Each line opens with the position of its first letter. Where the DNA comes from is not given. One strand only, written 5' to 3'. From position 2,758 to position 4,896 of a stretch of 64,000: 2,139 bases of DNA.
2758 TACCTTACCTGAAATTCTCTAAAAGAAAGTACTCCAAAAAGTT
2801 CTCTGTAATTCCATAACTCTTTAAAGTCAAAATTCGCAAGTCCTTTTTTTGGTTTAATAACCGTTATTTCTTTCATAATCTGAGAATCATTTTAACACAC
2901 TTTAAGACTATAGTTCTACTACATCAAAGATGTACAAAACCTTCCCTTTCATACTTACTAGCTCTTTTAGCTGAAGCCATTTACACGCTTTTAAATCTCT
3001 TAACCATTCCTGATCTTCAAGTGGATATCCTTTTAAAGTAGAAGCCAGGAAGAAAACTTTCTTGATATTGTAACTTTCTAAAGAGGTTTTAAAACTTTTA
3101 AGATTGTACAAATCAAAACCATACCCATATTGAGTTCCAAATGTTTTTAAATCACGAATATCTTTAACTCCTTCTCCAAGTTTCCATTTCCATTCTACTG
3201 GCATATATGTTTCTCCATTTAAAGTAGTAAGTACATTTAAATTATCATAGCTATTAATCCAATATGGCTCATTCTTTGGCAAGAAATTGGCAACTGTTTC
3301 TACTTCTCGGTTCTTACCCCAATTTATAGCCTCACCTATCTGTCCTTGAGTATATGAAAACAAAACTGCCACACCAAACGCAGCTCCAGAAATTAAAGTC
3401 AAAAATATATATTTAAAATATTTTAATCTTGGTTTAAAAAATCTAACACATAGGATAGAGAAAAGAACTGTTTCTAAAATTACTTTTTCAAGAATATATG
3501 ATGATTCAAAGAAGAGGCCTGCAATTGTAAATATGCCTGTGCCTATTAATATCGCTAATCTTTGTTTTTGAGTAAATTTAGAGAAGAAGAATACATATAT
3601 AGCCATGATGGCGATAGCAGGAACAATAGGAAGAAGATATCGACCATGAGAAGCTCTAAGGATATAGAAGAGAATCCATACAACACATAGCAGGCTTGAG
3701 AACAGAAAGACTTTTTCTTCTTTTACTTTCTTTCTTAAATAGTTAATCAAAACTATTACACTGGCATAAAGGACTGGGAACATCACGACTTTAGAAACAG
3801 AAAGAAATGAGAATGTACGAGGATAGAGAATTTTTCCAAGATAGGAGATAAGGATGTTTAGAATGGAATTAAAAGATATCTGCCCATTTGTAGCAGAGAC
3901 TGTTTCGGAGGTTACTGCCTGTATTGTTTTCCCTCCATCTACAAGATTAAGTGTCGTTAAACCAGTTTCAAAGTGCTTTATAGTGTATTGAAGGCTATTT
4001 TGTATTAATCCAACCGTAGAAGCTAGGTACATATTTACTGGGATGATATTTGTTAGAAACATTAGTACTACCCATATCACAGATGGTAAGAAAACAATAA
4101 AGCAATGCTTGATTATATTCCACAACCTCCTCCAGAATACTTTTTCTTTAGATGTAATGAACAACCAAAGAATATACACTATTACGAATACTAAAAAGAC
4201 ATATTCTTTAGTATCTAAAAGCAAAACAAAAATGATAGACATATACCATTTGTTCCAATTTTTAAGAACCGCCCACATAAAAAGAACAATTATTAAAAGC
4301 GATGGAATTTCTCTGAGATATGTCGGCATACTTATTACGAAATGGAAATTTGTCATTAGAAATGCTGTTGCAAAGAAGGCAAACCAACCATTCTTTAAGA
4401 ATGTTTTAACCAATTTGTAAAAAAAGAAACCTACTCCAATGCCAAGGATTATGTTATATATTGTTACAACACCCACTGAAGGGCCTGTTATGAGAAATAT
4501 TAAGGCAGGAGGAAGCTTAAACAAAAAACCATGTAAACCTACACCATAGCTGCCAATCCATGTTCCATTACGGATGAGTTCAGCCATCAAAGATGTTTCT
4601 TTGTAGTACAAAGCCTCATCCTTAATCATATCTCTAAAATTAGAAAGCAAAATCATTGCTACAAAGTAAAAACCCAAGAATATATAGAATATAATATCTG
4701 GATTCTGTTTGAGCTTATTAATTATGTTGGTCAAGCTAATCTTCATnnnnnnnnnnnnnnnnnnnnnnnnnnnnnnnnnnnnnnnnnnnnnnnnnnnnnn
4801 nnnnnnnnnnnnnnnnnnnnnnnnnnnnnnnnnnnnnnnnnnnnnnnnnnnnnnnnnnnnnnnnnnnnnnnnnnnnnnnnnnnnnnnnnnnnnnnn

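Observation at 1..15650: A 15.6-kb minus-strand glycan island encodes both an ABC (Wzm/Wzt) and a Wzx export route, plus lipid-carrier GT2 and GT-C enzymes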

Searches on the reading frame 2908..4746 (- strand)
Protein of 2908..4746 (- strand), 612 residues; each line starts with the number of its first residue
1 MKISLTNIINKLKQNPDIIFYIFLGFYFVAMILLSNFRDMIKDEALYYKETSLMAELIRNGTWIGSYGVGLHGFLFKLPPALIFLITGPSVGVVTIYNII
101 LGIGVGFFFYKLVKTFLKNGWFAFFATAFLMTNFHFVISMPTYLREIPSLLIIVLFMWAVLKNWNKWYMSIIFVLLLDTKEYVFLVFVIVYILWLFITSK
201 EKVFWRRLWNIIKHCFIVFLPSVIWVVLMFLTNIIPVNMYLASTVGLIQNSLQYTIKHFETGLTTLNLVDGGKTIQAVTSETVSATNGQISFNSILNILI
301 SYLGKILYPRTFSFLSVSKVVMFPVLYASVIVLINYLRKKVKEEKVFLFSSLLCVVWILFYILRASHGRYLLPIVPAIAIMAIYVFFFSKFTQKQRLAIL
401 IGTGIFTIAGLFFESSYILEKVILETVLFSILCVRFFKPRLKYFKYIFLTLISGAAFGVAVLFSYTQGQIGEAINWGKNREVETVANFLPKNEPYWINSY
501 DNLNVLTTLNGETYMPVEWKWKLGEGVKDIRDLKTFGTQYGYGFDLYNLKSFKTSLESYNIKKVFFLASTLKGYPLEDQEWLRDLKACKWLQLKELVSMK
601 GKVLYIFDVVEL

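Call 5: search_protein_families(library=pfam, proteins=[window:2908-4746:-], max_evalue=0.01)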
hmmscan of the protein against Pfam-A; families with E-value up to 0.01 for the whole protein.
window:2908-4746:- (612 aa): 0 families

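Call 7: search_protein_families(library=ncbifam, proteins=[window:2908-4746:-], max_evalue=0.01)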
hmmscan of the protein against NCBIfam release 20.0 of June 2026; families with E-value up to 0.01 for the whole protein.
window:2908-4746:- (612 aa): 0 families

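Call 12: find_homologous_proteins(query=window:2908-4746:-)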
Query window:2908-4746:- (612 aa): 145 proteins with E <= 0.001 among 8000 candidates; the best 120 are listed.
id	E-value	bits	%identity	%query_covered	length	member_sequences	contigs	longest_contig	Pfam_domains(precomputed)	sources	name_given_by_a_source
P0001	0.0e+0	1343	100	100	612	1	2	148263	-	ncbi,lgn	-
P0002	1.3e-277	940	67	100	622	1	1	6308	-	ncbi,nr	ncbi:hypothetical protein KKA50_01065, partial [Patescibacteria group bacterium]|nr:hypothetical pro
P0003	7.4e-275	931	67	100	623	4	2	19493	-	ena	-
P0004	1.3e-207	709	53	98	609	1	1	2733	-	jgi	-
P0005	1.5e-207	709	53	98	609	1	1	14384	-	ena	-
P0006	1.8e-207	709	53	98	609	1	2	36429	-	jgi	-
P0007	1.6e-206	706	53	98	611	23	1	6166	-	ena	-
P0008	4.8e-199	681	51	98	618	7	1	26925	-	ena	-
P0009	3.4e-197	675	53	98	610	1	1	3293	-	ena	-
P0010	5.7e-197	674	51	98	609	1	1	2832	-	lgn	-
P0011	2.6e-196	672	53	98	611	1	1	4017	-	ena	-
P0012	3.0e-196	672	49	98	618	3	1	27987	-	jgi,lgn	-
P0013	5.2e-196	671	52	98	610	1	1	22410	-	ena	-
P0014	6.8e-196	671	52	98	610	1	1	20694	-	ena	-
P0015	8.7e-196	670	52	98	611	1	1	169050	-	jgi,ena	-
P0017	8.0e-190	650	54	95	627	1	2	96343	-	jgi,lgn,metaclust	metaclust:\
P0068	1.3e-130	455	40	99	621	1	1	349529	-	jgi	jgi:hypothetical protein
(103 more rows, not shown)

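Call 13: find_encoding_contigs(protein=P0001, flank=10000, max_places=4)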
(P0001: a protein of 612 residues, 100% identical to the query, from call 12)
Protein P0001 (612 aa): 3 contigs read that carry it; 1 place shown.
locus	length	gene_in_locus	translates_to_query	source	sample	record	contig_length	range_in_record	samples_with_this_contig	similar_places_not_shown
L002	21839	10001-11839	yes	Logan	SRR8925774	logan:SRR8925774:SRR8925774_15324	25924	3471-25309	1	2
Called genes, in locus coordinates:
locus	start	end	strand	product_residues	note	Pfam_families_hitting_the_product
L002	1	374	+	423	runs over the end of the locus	PF00534:Glycos_transf_1, PF13692:Glyco_trans_1_4, PF13524:Glyco_trans_1_2 (weak)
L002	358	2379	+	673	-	PF13231:PMT_2 (weak)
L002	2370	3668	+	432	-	PF01943:Polysacc_synt, PF13440:Polysacc_synt_3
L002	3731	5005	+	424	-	PF03446:NAD_binding_2 (weak), PF03721:UDPG_MGDP_dh_N, PF00984:UDPG_MGDP_dh, PF03720:UDPG_MGDP_dh_C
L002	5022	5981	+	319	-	PF00535:Glycos_transf_2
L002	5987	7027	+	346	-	-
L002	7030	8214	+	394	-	PF13439:Glyco_transf_4, PF13477:Glyco_trans_4_2 (weak), PF13579:Glyco_trans_4_4, PF11997:DUF3492 (faint), PF00534:Glycos_transf_1, PF13692:Glyco_trans_1_4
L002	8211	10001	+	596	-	-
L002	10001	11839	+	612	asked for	-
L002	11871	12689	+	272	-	PF01061:ABC2_membrane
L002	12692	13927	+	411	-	PF00005:ABC_tran, PF13304:AAA_21 (weak), PF14524:Wzt_C (weak)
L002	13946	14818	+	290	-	PF01531:Glyco_transf_11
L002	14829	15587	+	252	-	PF00535:Glycos_transf_2, PF10111:Glyco_tranf_2_2, PF13641:Glyco_tranf_2_3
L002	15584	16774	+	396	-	PF13439:Glyco_transf_4, PF00534:Glycos_transf_1, PF13692:Glyco_trans_1_4, PF20706:GT4-conflict (weak)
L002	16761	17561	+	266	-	PF00535:Glycos_transf_2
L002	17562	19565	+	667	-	PF00535:Glycos_transf_2, PF10111:Glyco_tranf_2_2, PF13641:Glyco_tranf_2_3, PF00534:Glycos_transf_1, PF13692:Glyco_trans_1_4, PF20706:GT4-conflict (faint)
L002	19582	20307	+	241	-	PF13489:Methyltransf_23, PF13847:Methyltransf_31 (weak), PF08241:Methyltransf_11, PF13649:Methyltransf_25 (faint), PF03269:DUF268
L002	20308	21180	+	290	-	PF00535:Glycos_transf_2, PF13641:Glyco_tranf_2_3, PF13632:Glyco_trans_2_3 (weak)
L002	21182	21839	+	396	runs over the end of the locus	PF20706:GT4-conflict (weak), PF00534:Glycos_transf_1, PF13692:Glyco_trans_1_4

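Call 19: search_solved_structures(query=A1, max_evalue=1)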
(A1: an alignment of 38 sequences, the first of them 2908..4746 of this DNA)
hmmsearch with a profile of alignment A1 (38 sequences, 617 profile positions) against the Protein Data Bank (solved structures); distinct sequences matched with E-value up to 1: 2.
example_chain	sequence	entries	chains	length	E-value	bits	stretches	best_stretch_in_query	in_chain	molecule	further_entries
4obu_E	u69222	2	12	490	0.15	13.7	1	273-318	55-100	Pyridoxal-dependent decarboxylase domain protein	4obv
7c9r_M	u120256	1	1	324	0.57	11.8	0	459-493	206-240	Reaction center protein M chain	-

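Call 20: find_related_loci(query=A1, collection=genome_contigs, flank=10000)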
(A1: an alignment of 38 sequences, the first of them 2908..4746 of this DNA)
Query A1 (612 aa) in genome_contigs; peptide patterns used: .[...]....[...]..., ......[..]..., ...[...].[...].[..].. (x = any residue, [..] = any of these).
98 stretches matched a pattern; 58 encode a relative of the query (tblastn E <= 1e-3); 54 distinct loci.
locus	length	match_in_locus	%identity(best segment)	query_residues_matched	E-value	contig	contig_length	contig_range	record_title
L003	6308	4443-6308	67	1-611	0e+0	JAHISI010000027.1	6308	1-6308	MAG: Patescibacteria group bacterium isolate MM_PC_MetaG.mb.168 MM_PC_MetaG.mb.168_k141_722704, whole genome shotgun seq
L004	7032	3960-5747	46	13-609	2e-177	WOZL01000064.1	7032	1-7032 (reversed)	MAG: Candidatus Dojkabacteria bacterium isolate WOFB23 NODE_4545_length_7032_cov_6.182313, whole genome shotgun sequence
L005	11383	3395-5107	47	38-610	9e-174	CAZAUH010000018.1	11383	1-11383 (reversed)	MAG TPA_asm: uncultured Candidatus Saccharibacteria bacterium isolate SRP192927_co7_229 genome assembly, contig: NODE_11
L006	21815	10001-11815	44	13-611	5e-166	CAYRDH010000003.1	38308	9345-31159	MAG TPA_asm: uncultured Candidatus Saccharibacteria bacterium isolate SRP241341_co1_3 genome assembly, contig: NODE_1263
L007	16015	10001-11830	46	2-611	7e-165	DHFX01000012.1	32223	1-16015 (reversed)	MAG TPA_asm: Candidatus Dojkabacteria bacterium UBA4813 UBA4813_contig_32469, whole genome shotgun sequence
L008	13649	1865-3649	45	11-609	4e-158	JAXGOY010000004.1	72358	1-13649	MAG: Candidatus Dojkabacteria bacterium isolate AnMBR.bin290 bin290_4, whole genome shotgun sequence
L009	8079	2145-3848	45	38-609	1e-156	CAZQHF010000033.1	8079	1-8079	MAG TPA_asm: uncultured Candidatus Saccharibacteria bacterium isolate binchicken_co27_102 genome assembly, contig: NODE_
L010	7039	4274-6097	45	7-611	6e-157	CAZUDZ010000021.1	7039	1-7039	MAG TPA_asm: uncultured Candidatus Saccharibacteria bacterium isolate binchicken_co39_491 genome assembly, contig: NODE_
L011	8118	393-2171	44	13-609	9e-151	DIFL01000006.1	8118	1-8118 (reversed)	MAG TPA_asm: Candidatus Dojkabacteria bacterium UBA5749 UBA5749_contig_27600, whole genome shotgun sequence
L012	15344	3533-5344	40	15-610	5e-147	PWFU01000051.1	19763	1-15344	MAG: Candidatus Dojkabacteria bacterium isolate T1Sed10_24 T1-Sed10-C2318, whole genome shotgun sequence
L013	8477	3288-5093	40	13-609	1e-125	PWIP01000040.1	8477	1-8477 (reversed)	MAG: Candidatus Dojkabacteria bacterium isolate CSSed10_113R1 CS-Sed10-C24058, whole genome shotgun sequence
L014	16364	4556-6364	40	13-609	1e-125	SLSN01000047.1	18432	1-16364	MAG: Patescibacteria group bacterium isolate CSSed165cm_609 CSSed16-5cm-7756, whole genome shotgun sequence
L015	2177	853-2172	48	20-458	9e-127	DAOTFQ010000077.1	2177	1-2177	MAG TPA_asm: Candidatus Dojkabacteria bacterium isolate AMR_MDS_3099 NODE_59756_length_2177_cov_4.331762, whole genome s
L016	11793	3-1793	36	19-609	2e-110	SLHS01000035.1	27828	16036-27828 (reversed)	MAG: Patescibacteria group bacterium isolate CSSed165cm_164 CSSed16-5cm-3031, whole genome shotgun sequence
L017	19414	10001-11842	36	12-609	9e-103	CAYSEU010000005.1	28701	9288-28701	MAG TPA_asm: uncultured Candidatus Saccharibacteria bacterium isolate binchicken_co220_104 genome assembly, contig: NODE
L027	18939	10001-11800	35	3-608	2e-94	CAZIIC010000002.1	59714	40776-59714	MAG TPA_asm: uncultured Candidatus Saccharibacteria bacterium isolate SRP219642_co6_135 genome assembly, contig: NODE_30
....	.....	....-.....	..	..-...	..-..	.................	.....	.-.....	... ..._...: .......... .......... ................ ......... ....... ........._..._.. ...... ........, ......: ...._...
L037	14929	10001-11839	31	8-610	4e-81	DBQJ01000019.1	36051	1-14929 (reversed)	MAG TPA_asm: candidate division WWE3 bacterium UBA1397 UBA1397_contig_25070, whole genome shotgun sequence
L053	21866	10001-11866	32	29-609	8e-69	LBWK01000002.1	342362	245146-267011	MAG: candidate division WS6 bacterium GW2011_GWF2_39_15 UT34_C0002, whole genome shotgun sequence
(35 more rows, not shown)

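Call 24: predict_structure(alignment_id=A1)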
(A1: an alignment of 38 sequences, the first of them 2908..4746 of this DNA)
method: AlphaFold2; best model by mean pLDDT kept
length: 612 residues; sequences in the alignment: 38
mean_pLDDT: 88.5   pTM: 0.89
mean pLDDT of the five models: 88.5, 88.5, 87.0, 86.9, 85.8
residues with pLDDT >= 90: 418; 70-90: 131; 50-70: 58; < 50: 5
segments of 3 or more residues with pLDDT < 50: 267-269
pLDDT, mean of each block of 10 residues (from residue 1): 72 91 96 92 92 97 92 92 96 96 98 97 97 93 94 98 96 95 94 95 94 97 95 91 87 71 51 58 62 73 65 72 95 92 91 93 66 94 95 95 87 65 88 91 92 92 88 92 94 92 92 89 80 89 93 95 96 92 95 96 96 72
secondary structure, 60 per line:
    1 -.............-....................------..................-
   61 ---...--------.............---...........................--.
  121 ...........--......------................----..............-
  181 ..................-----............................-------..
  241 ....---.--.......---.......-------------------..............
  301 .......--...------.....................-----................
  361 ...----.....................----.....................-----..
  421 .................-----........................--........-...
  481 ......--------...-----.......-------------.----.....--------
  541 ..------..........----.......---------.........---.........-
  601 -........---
elements in order: H2-14 H16-35 H42-59 H75-87 H91-117 H120-131 H134-139 H146-161 H166-179 H181-198 H204-231 H239-244 H251-257 H261-267 H287-307 H319-339 H345-363 H368-388 H393-413 H419-437 H443-466 H469-476 H478-486 E495-497 H503-509 H528-532 H549-558 E563-569 H579-587 E591-599 E602-609

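Call 30: fold_search(model_id=the predicted structure, library=pdb)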
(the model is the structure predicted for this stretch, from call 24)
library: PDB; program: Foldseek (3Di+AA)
matches with E <= 10: 445; with E <= 0.001: 7
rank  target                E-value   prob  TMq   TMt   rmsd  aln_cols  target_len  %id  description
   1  5f15                  1.2e-07  1.00  0.47  0.52   9.8       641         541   12  Crystal Structure of ArnT from Cupriavidus metallidurans bound to Undecaprenyl phosphate (released 2016-02-17)
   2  5ezm                  5.2e-07  1.00  0.46  0.51   9.8       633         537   13  Crystal Structure of ArnT from Cupriavidus metallidurans in the apo state (released 2016-02-17)
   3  8b6l_I                1.5e-05  1.00  0.46  0.42  15.5       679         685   11  Subtomogram average of the human Sec61-TRAP-OSTA-translocon (released 2022-12-07)
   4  9s6u_A                6.6e-05  1.00  0.44  0.48  10.6       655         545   12  Ternary cryo-EM structure of human ALG9 with Dol25-PP-GlcNAc2Man8, Dol25-P-Man and Fab (released 2026-03-18)
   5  9s6s_A                1.0e-04  1.00  0.41  0.45  12.5       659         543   12  Ternary cryo-EM structure of human ALG9 with Dol25-PP-GlcNAc2Man6, Dol25-P-Man and Fab (released 2026-03-18)
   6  9i5k_A                4.6e-04  1.00  0.38  0.45  15.0       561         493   12  Structure of the Chaetomium thermophilum Pmt4 homodimer (C2 symmetry) (released 2025-12-24)
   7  9s6t_A                5.0e-04  1.00  0.43  0.53  13.5       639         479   10  Ternary cryo-EM structure of chicken ALG12 with Dol25-PP-GlcNAc2Man7, Dol25-P-Man, and Fab (released 2026-03-18)
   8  7zli_A                1.9e-03  1.00  0.46  0.43  12.0       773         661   10  Cryo-EM structure of C-mannosyltransferase CeDPY19, in complex with Dol25-P-Man and bound to CMT2-Fab and anti-Fab nan (released 2023-01-11)
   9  5ogl_A                4.1e-03  1.00  0.40  0.35  16.5       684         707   11  Structure of bacterial oligosaccharyltransferase PglB in complex with an acceptor peptide and an lipid-linked oligosac (released 2017-10-25)
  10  3rce_A                1.1e-02  0.99  0.34  0.31  20.4       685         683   13  Bacterial oligosaccharyltransferase PglB (released 2011-06-15)
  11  7bvc_A                2.4e-02  1.00  0.43  0.27   8.3       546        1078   11  Cryo-EM structure of Mycobacterium smegmatis arabinosyltransferase EmbA-EmbB-AcpM2 in complex with ethambutol (released 2020-04-29)
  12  7wld_U                3.5e-02  1.00  0.33  0.44  14.2       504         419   10  Cryo-EM structure of the human glycosylphosphatidylinositol transamidase complex at 2.53 Angstrom resolution (released 2022-04-27)
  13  8imx_U                4.7e-02  0.98  0.31  0.41  11.9       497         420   10  Cryo-EM structure of GPI-T with a chimeric GPI-anchored protein (released 2023-08-16)
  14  6p25_B                5.6e-02  1.00  0.27  0.24   5.8       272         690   14  Structure of S. cerevisiae protein O-mannosyltransferase Pmt1-Pmt2 complex bound to the sugar donor and a peptide acce (released 2019-07-10)
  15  9i5l_A                5.9e-02  1.00  0.28  0.25   4.7       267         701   13  Structure of the Chaetomium thermophilum Pmt4 homodimer (C1 symmetry) (released 2025-12-24)
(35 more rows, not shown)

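Call 54: search_protein_families(library=pfam, proteins=[L006:3724-5247:+, L006:14841-16007:+, L006:16011-16811:+, L006:16810-17802:+, L006:17826-18710:+, L006:18616-19344:+, L027:6756-7508:+, L027:11775-13028:+, L027:14573-17524:+, L017:6437-7510:+], max_evalue=0.001)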
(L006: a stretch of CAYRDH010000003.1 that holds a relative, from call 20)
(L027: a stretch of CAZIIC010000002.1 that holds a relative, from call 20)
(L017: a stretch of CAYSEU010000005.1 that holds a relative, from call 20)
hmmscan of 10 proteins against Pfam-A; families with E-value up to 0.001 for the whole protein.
L006:3724-5247:+ (508 aa): 1 family
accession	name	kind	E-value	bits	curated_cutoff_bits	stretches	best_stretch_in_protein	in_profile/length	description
PF04055.27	Radical_SAM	-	8.5e-17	62.3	29.5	1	168-337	6-164/166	Radical SAM superfamily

L006:14841-16007:+ (389 aa): 2 families
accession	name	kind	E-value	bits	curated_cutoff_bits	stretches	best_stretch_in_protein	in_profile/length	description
PF13692.12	Glyco_trans_1_4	-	1.9e-12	48.1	27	1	216-341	3-128/142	Glycosyl transferases group 1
PF00534.26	Glycos_transf_1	-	9.3e-12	45.2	26.4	1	202-344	3-147/172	Glycosyl transferases group 1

L006:16011-16811:+ (267 aa): 5 families
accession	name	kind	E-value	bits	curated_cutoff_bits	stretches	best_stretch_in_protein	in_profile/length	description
PF08241.18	Methyltransf_11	-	5.5e-15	56.2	21.2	1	50-133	2-89/95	Methyltransferase domain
PF13649.12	Methyltransf_25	-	7e-13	49.5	27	1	48-132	1-94/97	Methyltransferase domain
PF13489.12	Methyltransf_23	-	1.3e-11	45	27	1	28-185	7-162/164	Methyltransferase domain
PF08242.18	Methyltransf_12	-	4.2e-10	40.7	30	1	50-127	2-88/98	Methyltransferase domain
PF13847.12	Methyltransf_31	-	4.2e-06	26.9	27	1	46-132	5-102/145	Methyltransferase domain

L006:16810-17802:+ (331 aa): 5 families
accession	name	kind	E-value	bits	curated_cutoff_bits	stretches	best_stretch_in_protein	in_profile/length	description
PF13489.12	Methyltransf_23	-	3.1e-18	66.5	27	1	128-266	20-161/164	Methyltransferase domain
PF08241.18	Methyltransf_11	-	1.7e-10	41.9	21.2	1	136-223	2-95/95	Methyltransferase domain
PF13847.12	Methyltransf_31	-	1.6e-08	34.8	27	1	130-227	3-113/145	Methyltransferase domain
PF08242.18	Methyltransf_12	-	3e-08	34.7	30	1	136-220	2-97/98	Methyltransferase domain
PF13649.12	Methyltransf_25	-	2.7e-07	31.6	27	1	134-219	1-97/97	Methyltransferase domain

L006:17826-18710:+ (295 aa): 1 family
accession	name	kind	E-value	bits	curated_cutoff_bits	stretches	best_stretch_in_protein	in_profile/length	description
PF01973.23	MptE-like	-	7.7e-15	55.5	34.6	1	47-202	16-166/171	6-hydroxymethylpterin diphosphokinase MptE-like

L006:18616-19344:+ (243 aa): 3 families
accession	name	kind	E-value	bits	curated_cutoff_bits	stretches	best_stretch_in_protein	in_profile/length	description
PF00132.30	Hexapep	-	5.3e-12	45.3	27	1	150-183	2-35/36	Bacterial transferase hexapeptide (six repeats)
PF25084.1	LbH_EIF2B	-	1.6e-05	25.3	54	0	158-185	75-102/105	EIF2B subunit epsilon LbH domain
PF14602.12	Hexapep_2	-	2.7e-05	24.2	27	1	150-183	2-33/34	Hexapeptide repeat of succinyl-transferase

L027:6756-7508:+ (251 aa): 1 family
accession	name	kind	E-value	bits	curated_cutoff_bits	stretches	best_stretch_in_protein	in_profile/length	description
PF01973.23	MptE-like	-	7.3e-16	58.9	34.6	1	16-169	10-169/171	6-hydroxymethylpterin diphosphokinase MptE-like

L027:11775-13028:+ (418 aa): 3 families
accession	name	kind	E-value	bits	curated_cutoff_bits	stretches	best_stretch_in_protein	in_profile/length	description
PF00534.26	Glycos_transf_1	-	2.5e-20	73.1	26.4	1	236-390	28-171/172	Glycosyl transferases group 1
PF13692.12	Glyco_trans_1_4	-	2.2e-15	57.6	27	1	264-377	35-142/142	Glycosyl transferases group 1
PF20706.3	GT4-conflict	-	1.3e-05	24.9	26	1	223-373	196-335/385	Family 4 Glycosyltransferase in conflict systems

L027:14573-17524:+ (984 aa): 6 families
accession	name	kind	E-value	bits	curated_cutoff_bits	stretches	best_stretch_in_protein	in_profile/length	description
PF07517.20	SecA_DEAD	-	3.9e-108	361.5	24.6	1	12-451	5-289/290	SecA DEAD-like domain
PF21090.3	P-loop_SecA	-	1.3e-78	263.7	27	2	467-567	1-101/205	SecA P-loop domain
PF07516.18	SecA_SW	-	3.5e-44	151.7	26.7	1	642-915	5-199/200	SecA Wing and Scaffold domain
PF01043.26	SecA_PP_bind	-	1.6e-38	132.1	23.5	1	302-408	2-110/110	SecA preprotein cross-linking domain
PF02810.21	SEC-C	-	2.1e-10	40.7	20.4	1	963-981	1-19/19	SEC-C motif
PF00271.37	Helicase_C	-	0.00033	21.3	23.5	0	488-599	5-109/110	Helicase conserved C-terminal domain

L017:6437-7510:+ (358 aa): 1 family
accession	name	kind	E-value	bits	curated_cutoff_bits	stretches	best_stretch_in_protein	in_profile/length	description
PF02350.25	Epimerase_2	-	1.2e-87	294.4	30.6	1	29-353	6-347/347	UDP-N-acetylglucosamine 2-epimerase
